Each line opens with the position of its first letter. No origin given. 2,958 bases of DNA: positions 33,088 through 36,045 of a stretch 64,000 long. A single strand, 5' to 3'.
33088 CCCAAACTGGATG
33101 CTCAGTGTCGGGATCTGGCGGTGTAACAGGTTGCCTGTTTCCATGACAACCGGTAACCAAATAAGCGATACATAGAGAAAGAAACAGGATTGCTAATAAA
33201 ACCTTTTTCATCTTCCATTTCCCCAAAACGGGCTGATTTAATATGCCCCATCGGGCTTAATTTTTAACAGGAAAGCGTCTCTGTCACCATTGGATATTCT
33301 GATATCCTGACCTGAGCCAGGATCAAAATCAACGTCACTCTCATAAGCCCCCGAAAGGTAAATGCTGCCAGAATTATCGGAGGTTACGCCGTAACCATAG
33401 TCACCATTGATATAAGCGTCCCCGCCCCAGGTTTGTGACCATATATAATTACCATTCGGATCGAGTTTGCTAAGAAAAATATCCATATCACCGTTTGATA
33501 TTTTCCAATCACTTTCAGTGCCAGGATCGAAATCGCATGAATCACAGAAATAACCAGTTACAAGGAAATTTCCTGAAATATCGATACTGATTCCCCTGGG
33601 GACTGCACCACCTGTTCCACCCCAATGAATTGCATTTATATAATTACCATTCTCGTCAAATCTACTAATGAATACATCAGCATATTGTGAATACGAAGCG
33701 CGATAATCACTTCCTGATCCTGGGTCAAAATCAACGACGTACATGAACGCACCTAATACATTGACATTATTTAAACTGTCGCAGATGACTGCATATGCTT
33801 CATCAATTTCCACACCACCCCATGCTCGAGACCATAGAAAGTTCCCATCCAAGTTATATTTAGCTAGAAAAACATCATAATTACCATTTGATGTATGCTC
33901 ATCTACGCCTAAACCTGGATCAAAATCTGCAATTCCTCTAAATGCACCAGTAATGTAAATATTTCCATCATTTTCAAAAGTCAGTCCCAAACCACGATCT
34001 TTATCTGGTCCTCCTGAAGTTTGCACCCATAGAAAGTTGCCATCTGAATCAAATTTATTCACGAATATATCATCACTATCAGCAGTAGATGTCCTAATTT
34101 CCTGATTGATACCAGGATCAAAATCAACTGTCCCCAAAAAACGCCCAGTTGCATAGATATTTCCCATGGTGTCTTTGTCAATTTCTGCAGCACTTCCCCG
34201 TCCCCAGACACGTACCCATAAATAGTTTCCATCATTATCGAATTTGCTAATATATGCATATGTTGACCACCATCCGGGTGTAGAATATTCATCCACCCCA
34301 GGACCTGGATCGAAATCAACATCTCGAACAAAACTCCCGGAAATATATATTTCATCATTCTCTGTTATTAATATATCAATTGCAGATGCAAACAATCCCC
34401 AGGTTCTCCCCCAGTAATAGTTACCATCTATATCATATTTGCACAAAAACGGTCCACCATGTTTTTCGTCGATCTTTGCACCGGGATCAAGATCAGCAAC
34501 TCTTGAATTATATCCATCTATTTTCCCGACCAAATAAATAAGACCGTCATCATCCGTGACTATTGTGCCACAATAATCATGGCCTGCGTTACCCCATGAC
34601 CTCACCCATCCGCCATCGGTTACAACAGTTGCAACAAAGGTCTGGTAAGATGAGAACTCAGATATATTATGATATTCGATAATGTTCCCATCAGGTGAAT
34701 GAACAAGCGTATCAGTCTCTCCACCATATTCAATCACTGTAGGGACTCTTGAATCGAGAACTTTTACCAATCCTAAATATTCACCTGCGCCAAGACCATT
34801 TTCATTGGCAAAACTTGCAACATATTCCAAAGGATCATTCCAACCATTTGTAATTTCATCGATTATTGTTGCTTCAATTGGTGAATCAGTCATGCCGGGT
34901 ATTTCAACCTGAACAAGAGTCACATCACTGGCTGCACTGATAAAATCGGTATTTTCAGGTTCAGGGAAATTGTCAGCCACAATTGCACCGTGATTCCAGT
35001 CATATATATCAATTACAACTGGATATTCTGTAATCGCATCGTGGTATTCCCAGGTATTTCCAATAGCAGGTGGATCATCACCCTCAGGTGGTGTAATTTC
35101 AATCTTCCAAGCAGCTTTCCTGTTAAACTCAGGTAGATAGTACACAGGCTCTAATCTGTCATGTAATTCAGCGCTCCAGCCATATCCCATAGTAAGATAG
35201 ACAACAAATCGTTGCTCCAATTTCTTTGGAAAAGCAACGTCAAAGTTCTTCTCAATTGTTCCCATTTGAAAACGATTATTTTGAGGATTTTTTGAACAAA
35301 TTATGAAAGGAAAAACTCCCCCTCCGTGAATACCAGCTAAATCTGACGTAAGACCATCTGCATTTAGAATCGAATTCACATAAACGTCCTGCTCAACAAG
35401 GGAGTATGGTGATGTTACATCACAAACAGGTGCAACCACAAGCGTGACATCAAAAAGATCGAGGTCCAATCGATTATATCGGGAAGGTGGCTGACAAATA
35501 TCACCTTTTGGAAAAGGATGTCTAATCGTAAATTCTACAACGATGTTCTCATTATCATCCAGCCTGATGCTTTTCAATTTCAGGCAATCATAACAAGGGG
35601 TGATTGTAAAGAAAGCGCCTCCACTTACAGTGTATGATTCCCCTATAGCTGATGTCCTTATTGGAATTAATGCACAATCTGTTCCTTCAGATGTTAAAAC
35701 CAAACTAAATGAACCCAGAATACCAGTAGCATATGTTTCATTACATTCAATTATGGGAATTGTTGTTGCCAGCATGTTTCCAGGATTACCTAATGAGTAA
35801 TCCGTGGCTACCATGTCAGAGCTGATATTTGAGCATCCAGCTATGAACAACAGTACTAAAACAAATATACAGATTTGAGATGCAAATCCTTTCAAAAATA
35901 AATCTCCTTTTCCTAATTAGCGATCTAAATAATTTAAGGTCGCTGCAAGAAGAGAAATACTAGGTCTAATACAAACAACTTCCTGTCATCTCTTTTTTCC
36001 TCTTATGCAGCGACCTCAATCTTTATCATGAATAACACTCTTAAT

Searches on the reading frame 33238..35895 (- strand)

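Call 83: search_protein_families(library=pfam, proteins=[window:33238-35895:-], max_evalue=0.01)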
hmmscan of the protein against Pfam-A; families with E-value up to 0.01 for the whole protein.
window:33238-35895:- (885 aa): 1 family
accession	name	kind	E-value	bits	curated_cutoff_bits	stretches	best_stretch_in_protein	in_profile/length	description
PF06739.17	SBBP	-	2.3e-05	24.7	20.5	0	628-650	7-30/38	Beta-propeller repeat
